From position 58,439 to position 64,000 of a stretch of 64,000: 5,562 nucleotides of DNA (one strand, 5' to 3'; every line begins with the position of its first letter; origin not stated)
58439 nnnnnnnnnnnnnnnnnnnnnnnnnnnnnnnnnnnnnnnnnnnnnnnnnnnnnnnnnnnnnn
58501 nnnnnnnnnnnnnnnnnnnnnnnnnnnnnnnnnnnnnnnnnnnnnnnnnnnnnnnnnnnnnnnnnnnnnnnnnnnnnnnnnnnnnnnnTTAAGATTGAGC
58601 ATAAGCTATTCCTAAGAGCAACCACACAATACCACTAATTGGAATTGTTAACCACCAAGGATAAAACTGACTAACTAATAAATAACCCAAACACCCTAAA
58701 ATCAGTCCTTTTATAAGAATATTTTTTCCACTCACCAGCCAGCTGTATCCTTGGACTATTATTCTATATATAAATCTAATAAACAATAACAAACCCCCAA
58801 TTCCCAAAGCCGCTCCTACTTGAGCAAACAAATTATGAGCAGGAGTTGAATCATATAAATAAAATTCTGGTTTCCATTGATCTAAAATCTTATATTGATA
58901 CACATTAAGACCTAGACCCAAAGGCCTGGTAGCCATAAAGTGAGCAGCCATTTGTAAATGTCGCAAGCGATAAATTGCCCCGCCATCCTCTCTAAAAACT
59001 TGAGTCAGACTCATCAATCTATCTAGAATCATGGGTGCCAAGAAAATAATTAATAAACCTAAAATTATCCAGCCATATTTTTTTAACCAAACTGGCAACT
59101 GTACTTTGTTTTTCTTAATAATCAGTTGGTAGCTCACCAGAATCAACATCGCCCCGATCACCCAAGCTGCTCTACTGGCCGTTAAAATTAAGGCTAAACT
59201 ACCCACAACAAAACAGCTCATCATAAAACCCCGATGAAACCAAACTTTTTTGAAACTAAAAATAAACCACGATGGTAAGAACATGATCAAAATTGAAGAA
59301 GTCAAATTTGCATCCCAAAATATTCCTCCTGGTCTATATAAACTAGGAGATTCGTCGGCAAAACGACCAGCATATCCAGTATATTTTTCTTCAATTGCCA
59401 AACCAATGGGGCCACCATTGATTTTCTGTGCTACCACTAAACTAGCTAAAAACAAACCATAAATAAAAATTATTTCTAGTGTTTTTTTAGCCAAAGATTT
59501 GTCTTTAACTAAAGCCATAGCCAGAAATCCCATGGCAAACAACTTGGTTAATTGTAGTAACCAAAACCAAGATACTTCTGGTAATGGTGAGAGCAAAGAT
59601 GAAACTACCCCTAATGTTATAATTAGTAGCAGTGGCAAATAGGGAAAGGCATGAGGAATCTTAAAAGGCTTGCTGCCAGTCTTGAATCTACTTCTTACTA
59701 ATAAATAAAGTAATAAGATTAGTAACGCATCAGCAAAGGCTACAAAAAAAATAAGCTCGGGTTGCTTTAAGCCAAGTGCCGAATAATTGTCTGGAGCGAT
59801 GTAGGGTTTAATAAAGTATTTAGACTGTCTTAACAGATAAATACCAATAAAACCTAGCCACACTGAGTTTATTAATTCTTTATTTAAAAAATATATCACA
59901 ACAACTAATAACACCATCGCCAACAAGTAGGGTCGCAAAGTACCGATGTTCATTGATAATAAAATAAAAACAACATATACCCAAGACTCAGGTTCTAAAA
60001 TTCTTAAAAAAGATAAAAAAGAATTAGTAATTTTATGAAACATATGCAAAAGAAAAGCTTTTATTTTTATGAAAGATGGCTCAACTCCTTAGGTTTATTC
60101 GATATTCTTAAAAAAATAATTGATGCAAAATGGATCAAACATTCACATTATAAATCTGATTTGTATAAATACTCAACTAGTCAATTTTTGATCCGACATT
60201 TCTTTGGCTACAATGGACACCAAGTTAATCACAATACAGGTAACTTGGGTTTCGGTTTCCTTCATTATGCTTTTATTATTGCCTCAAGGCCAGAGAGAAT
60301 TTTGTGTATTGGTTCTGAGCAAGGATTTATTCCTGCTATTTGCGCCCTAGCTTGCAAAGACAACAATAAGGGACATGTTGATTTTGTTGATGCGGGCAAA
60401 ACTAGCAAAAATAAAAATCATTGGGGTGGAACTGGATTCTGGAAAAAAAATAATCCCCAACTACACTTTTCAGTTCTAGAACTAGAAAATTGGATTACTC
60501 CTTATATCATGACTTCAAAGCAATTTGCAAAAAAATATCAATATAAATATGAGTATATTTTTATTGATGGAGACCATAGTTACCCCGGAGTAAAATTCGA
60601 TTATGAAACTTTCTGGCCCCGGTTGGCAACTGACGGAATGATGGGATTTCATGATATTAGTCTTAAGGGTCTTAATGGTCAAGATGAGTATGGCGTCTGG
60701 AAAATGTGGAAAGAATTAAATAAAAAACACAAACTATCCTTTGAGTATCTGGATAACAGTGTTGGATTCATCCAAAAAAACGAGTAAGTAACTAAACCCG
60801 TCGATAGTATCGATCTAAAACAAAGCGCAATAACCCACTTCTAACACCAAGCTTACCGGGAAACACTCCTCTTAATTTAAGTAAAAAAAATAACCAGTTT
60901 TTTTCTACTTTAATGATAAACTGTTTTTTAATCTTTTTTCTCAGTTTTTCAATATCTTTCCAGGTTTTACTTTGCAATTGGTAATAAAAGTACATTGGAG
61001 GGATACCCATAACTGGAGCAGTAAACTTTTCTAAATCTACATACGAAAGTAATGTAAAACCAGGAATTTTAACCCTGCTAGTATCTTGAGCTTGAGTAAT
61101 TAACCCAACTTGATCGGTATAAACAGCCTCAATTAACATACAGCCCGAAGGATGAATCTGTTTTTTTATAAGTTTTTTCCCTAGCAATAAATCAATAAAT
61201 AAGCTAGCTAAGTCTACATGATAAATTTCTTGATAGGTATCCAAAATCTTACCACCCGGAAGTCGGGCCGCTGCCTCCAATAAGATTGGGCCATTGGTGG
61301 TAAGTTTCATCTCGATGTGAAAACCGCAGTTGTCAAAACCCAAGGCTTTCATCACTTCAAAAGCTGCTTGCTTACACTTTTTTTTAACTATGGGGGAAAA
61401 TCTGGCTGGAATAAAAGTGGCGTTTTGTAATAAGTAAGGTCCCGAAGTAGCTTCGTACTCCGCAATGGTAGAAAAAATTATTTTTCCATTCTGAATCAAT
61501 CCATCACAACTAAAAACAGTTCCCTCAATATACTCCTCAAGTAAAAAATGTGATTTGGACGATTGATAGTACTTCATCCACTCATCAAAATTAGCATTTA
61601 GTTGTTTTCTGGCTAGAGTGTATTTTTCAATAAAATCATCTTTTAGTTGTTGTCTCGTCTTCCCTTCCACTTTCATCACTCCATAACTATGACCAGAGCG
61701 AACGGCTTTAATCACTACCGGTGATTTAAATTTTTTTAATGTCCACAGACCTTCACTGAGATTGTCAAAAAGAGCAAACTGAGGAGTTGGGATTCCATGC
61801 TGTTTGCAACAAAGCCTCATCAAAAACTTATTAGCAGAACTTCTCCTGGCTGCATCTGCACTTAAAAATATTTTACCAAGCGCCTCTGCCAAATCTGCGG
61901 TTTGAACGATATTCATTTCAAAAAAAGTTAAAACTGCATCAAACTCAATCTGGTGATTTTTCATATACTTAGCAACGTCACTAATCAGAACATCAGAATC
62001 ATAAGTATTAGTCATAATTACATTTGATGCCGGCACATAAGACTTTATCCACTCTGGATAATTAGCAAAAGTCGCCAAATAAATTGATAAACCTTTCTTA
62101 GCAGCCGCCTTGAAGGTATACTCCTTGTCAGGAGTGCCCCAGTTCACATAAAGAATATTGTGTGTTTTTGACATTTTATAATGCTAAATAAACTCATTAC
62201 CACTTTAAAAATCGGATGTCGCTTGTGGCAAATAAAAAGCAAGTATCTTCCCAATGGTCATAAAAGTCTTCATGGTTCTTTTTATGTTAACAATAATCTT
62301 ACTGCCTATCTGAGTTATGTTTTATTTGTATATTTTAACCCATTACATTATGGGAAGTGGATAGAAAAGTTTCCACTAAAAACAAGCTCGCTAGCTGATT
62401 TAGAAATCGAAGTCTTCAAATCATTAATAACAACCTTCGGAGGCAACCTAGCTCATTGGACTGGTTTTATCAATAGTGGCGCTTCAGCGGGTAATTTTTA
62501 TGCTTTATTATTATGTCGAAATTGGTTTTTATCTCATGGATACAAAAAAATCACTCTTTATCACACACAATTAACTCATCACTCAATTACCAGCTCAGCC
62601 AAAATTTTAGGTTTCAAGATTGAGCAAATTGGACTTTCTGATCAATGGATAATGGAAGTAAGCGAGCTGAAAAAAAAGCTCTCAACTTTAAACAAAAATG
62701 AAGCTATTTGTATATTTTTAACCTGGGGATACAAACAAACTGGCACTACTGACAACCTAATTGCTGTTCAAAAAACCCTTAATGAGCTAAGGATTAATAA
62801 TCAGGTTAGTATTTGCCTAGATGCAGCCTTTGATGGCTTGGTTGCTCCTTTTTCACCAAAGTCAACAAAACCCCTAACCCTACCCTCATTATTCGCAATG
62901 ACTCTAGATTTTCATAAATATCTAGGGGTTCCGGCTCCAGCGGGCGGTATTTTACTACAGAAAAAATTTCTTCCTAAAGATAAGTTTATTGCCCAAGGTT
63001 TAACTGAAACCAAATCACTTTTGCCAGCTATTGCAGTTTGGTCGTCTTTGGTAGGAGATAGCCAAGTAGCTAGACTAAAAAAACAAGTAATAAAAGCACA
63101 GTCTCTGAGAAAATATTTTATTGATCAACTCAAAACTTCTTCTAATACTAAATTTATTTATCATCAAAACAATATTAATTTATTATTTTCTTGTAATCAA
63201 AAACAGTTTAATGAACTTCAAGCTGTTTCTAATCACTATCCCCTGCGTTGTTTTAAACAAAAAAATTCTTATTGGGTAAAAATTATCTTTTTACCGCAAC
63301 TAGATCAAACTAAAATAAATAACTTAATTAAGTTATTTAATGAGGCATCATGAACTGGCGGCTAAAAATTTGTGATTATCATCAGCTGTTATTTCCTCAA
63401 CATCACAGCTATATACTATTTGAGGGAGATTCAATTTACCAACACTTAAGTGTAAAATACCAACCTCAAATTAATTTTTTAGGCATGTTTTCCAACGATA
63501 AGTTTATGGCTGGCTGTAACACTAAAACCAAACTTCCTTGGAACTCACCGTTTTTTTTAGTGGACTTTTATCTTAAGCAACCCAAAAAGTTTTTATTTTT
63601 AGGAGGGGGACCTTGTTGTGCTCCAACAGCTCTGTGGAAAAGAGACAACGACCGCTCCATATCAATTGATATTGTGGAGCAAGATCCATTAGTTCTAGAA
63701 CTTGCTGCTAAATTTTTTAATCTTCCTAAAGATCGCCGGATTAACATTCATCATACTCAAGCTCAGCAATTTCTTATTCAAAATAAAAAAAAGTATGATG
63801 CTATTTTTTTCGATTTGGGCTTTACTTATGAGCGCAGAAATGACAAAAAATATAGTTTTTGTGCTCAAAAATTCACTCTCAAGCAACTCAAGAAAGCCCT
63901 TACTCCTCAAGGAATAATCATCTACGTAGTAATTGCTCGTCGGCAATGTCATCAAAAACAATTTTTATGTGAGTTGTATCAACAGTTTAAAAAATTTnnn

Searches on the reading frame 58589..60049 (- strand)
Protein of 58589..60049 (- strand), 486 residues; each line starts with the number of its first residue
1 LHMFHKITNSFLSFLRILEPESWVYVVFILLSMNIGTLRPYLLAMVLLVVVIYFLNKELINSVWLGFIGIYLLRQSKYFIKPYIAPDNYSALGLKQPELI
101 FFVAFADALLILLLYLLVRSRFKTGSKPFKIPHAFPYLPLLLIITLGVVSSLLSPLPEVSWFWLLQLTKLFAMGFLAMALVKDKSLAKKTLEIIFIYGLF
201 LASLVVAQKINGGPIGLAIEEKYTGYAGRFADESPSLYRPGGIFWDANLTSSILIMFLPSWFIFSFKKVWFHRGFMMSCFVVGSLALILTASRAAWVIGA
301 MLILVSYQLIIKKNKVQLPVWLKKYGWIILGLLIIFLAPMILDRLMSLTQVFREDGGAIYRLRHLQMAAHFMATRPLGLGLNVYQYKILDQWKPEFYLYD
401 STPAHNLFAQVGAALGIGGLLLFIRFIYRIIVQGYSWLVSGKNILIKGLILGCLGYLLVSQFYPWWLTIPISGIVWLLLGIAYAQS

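Call 3: search_protein_families(library=pfam, proteins=[window:58589-60049:-], max_evalue=0.01)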
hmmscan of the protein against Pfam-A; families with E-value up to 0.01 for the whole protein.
window:58589-60049:- (486 aa): 2 families
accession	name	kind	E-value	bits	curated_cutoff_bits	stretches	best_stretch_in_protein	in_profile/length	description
PF04932.20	Wzy_C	-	1.5e-14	54.5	31.7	1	280-424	3-149/149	O-Antigen ligase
PF06055.17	ExoD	-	0.0012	18.7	23.8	1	272-324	28-81/180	Exopolysaccharide synthesis, ExoD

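Call 4: search_protein_families(library=ncbifam, proteins=[window:58589-60049:-], max_evalue=0.01)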
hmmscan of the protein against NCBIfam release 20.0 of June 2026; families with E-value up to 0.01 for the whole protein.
window:58589-60049:- (486 aa): 0 families

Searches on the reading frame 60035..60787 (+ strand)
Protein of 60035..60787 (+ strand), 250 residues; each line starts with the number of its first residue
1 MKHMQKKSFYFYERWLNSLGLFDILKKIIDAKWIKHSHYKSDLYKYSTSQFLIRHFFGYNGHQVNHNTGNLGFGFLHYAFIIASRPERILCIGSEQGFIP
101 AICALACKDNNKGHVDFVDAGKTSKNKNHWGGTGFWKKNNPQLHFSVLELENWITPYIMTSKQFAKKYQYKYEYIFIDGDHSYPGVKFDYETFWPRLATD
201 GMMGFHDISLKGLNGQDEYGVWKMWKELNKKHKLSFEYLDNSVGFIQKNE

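Call 3: search_protein_families(library=pfam, proteins=[window:60035-60787:+], max_evalue=0.01)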
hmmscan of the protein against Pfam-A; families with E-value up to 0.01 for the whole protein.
window:60035-60787:+ (250 aa): 1 family
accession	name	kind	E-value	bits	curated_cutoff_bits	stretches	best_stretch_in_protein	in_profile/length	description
PF13578.12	Methyltransf_24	-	1.1e-15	58.9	26.3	1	92-208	3-105/105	Methyltransferase domain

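Call 4: search_protein_families(library=ncbifam, proteins=[window:60035-60787:+], max_evalue=0.01)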
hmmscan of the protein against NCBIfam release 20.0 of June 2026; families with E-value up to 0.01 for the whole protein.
window:60035-60787:+ (250 aa): 0 families

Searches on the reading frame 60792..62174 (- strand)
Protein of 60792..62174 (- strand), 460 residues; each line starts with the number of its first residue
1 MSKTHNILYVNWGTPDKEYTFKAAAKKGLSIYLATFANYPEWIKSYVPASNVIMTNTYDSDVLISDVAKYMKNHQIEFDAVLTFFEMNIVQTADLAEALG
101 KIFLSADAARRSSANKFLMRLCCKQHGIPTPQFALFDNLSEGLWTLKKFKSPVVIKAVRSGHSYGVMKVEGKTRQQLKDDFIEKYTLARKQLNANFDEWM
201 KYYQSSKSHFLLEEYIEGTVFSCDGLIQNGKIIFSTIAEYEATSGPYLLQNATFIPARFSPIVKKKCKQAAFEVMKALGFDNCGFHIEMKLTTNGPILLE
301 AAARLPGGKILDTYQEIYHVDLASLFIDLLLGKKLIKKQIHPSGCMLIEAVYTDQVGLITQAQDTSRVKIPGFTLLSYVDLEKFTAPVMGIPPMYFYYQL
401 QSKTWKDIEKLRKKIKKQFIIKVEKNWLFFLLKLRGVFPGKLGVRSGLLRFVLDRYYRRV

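Call 3: search_protein_families(library=pfam, proteins=[window:60792-62174:-], max_evalue=0.01)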
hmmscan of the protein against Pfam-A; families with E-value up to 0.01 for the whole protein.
window:60792-62174:- (460 aa): 6 families
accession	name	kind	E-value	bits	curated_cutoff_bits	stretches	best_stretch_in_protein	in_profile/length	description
PF13535.11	ATP-grasp_4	-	4.1e-18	66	27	1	150-308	2-155/160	ATP-grasp domain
PF18130.6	ATPgrasp_N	-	3.9e-06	27.8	27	1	21-100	1-78/81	ATP-grasp N-terminal domain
PF01071.24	GARS_A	-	2.2e-05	24.8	27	1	115-234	2-107/194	Phosphoribosylglycinamide synthetase, ATP-grasp (A) domain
PF07478.18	Dala_Dala_lig_C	-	3.9e-05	23.7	24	1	124-307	3-177/204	D-ala D-ala ligase C-terminus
PF02222.28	ATP-grasp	-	0.0011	19.1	27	0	123-172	3-53/179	ATP-grasp domain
PF15632.11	ATPgrasp_Ter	-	0.0026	18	29.1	0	210-334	5-112/131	ATP-grasp in the biosynthetic pathway with Ter operon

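Call 4: search_protein_families(library=ncbifam, proteins=[window:60792-62174:-], max_evalue=0.01)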
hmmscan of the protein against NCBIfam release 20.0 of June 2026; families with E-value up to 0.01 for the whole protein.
window:60792-62174:- (460 aa): 24 families
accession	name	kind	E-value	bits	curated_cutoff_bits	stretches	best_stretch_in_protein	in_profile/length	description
NF002563.0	PRK02186.1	subfamily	6.7e-18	64.3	625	1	19-335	18-307/890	argininosuccinate lyase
NF005543.0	PRK07206.1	subfamily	2.5e-14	52.8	302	1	57-339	49-322/416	hypothetical protein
NF053745.1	AAntcapLigBacD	equivalog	2e-11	43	850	1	61-331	85-354/471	alanine--anticapsin ligase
NF041595.1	dap_A_syn_DdaF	equivalog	1.9e-10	40.1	840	1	77-310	77-297/424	dapdiamide A synthase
NF000206.1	D_ala_D_lac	equivalog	3.3e-09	36.2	550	1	115-310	132-314/342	D-alanine--(R)-lactate ligase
NF000470.1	D_ala_D_lac_VanM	exception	1.1e-08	34.8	760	1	114-314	131-318/343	D-alanine--(R)-lactate ligase VanM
TIGR01205.1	D_ala_D_alaTIGR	subfamily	1.3e-08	34.2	245.65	1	112-178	103-172/318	D-alanine--D-alanine ligase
NF000091.3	D_ala_D_ser_VanG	exception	2.7e-08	33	495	1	122-309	142-316/344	D-alanine--D-serine ligase VanG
NF002378.0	PRK01372.1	subfamily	3.7e-08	32.4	243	1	114-301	99-267/305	D-alanine--D-alanine ligase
NF012217.1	D_ala_D_lac_VanA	exception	3e-07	30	775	1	98-314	114-318/343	D-alanine--(R)-lactate ligase VanA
NF002528.0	PRK01966.1-4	subfamily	3.4e-06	26.1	262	1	113-317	139-339/366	D-alanine--D-alanine ligase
NF002527.0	PRK01966.1-3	equivalog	5.2e-06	25.9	310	1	111-173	114-179/332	D-alanine--D-alanine ligase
NF040720.1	MptN_Meth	equivalog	9.7e-06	24.9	350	1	97-217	83-184/291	tetrahydromethanopterin:alpha-L-glutamate ligase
TIGR00877.1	purD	equivalog_domain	1.8e-05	23.7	288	1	101-236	90-211/425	phosphoribosylamine--glycine ligase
NF000144.1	D_ala_D_lac_VanF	exception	3.1e-05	23.1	750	0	115-172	132-187/343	D-alanine--(R)-lactate ligase VanF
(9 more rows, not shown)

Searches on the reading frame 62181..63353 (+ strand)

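Call 3: search_protein_families(library=pfam, proteins=[window:62181-63353:+], max_evalue=0.01)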
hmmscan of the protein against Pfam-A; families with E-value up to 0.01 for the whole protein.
window:62181-63353:+ (390 aa): 1 family
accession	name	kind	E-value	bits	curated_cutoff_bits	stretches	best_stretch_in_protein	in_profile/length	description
PF00282.25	Pyridoxal_deC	-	9.3e-10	38.2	27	1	96-262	106-282/375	Pyridoxal-dependent decarboxylase conserved domain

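Call 4: search_protein_families(library=ncbifam, proteins=[window:62181-63353:+], max_evalue=0.01)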
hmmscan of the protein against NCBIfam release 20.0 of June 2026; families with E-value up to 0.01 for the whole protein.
window:62181-63353:+ (390 aa): 8 families
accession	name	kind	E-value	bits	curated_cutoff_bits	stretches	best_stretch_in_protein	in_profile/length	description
NF002748.0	PRK02769.1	equivalog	6.1e-30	104.2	305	1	43-384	36-366/382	histidine decarboxylase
TIGR03812.1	tyr_de_CO2_Arch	equivalog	8.8e-19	67.6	299.4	1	76-386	62-372/375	tyrosine decarboxylase MfnA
NF052646.1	DABADecarRhbB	equivalog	4.2e-10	38.8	900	1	72-262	135-325/491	L-2,4-diaminobutyrate decarboxylase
TIGR01788.1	Glu-decarb-GAD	equivalog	8.6e-06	24.7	380.4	1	172-261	184-276/431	glutamate decarboxylase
TIGR03799.1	NOD_PanD_pyr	equivalog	0.00014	20.5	606.1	1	118-260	204-347/522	pyridoxal-dependent aspartate 1-decarboxylase PanP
NF002806.0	PRK02948.1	subfamily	0.005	15.9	304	0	96-202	64-166/381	IscS subfamily cysteine desulfurase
NF003346.0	PRK04366.1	equivalog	0.0069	15.1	441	1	99-168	142-211/487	aminomethyl-transferring glycine dehydrogenase subunit GcvPB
TIGR03235.1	DNA_S_dndA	equivalog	0.0079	15.5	480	0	98-346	65-306/353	cysteine desulfurase DndA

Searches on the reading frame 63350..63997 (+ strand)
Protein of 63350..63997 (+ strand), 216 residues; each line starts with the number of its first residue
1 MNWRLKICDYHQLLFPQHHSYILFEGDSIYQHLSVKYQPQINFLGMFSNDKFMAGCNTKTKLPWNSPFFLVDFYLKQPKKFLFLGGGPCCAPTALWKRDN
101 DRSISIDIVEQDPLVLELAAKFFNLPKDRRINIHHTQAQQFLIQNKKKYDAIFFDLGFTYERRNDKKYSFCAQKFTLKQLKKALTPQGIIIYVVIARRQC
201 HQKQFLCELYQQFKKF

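Call 63: search_protein_families(library=pfam, proteins=[window:63350-63997:+], max_evalue=0.001)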
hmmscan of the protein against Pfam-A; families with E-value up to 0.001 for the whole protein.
window:63350-63997:+ (216 aa): 1 family
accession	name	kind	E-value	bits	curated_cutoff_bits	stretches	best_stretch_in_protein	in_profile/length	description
PF01564.23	Spermine_synth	-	6e-08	32.9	22.9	1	74-214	15-150/186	Spermine/spermidine synthase domain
